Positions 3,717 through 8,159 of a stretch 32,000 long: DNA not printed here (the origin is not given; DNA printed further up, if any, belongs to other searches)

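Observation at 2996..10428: Exported, membrane-anchored CobN-like protein wired to a TonB-dependent receptor and an ExbB/ExbD-like pair, with no AAA+ chelatase partner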

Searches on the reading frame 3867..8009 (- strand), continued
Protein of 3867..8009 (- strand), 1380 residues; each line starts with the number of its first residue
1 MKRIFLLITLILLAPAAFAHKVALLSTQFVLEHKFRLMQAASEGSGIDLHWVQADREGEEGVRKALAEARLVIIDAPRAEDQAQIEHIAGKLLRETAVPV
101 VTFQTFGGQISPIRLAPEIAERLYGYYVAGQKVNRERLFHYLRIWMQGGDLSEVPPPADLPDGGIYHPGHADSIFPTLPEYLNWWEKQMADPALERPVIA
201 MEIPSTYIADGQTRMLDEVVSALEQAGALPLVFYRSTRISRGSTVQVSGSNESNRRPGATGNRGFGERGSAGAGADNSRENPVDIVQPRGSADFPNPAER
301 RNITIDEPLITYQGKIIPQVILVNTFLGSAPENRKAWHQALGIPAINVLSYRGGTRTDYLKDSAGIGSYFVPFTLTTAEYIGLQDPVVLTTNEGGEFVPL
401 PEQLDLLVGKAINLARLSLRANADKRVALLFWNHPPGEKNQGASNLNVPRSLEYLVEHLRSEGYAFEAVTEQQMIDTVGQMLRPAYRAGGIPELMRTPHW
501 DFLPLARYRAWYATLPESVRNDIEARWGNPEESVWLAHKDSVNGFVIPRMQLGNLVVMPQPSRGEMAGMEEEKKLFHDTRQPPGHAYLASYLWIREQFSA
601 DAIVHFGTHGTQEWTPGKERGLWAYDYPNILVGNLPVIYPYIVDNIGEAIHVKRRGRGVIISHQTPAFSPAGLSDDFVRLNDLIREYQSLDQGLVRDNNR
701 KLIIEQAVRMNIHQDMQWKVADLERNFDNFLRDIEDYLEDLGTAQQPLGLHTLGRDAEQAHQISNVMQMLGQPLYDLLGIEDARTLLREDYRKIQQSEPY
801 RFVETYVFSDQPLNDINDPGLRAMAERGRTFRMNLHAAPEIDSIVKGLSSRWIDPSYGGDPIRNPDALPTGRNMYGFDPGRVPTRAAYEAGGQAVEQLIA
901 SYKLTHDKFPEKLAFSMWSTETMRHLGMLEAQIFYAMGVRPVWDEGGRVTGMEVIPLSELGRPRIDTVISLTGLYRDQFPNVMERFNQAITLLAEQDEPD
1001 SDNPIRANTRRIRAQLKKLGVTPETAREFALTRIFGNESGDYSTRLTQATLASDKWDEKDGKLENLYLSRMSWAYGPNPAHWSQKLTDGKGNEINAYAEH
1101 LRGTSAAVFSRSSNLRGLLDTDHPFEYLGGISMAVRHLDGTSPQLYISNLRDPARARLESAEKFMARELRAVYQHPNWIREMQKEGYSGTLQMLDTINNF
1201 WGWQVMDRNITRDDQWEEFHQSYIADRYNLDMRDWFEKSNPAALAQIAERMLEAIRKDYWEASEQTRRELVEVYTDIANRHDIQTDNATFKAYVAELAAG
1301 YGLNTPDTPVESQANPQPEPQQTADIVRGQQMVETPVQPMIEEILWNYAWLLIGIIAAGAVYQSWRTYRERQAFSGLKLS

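Call 81: get_annotated_region(hit=H3, flank=6000)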
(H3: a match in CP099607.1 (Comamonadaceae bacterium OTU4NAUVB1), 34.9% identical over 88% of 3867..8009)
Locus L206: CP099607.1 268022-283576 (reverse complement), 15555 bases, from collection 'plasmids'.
description: Comamonadaceae bacterium OTU4NAUVB1 plasmid unnamed2, complete sequence
organism: Comamonadaceae bacterium OTU4NAUVB1 (NCBI taxid 2952996)
taxonomy: Bacteria; Pseudomonadota; Betaproteobacteria; Burkholderiales; Comamonadaceae; ; Comamonadaceae bacterium OTU4NAUVB1
host: -; source: Arabidopsis thaliana,pure culture,leaf; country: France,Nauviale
typing (MOB-suite, as given by PLSDB): non-mobilizable
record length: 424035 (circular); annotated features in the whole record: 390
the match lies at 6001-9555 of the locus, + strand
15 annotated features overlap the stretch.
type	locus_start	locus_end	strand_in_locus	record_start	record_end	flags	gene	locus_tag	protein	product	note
CDS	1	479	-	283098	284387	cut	-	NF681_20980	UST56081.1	MFS transporter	-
CDS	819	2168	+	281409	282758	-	-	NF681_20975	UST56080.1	type IV pili methyl-accepting chemotaxis transducer N-terminal domain-containing protein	-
CDS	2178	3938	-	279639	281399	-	-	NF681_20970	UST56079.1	tannase/feruloyl esterase family alpha/beta hydrolase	-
CDS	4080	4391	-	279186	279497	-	-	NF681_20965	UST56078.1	hypothetical protein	-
CDS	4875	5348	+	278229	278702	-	-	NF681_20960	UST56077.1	MotA/TolQ/ExbB proton channel family protein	-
CDS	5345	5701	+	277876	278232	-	-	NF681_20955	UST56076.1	DUF2149 domain-containing protein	-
CDS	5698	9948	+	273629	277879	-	cobN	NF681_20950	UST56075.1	cobaltochelatase subunit CobN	-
CDS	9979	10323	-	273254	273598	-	-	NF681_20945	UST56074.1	hypothetical protein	-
CDS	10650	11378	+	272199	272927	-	-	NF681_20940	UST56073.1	Crp/Fnr family transcriptional regulator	-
CDS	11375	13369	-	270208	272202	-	-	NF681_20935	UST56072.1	pilus assembly protein TadG-related protein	-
CDS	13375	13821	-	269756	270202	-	-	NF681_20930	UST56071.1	pilus assembly protein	-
CDS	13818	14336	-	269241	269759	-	-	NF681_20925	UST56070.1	pilus assembly protein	-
CDS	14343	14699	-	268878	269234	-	-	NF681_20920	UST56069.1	DUF3613 domain-containing protein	-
CDS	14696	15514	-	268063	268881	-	-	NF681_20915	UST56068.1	tetratricopeptide repeat protein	-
CDS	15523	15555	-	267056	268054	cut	-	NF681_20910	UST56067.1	type II secretion system F family protein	-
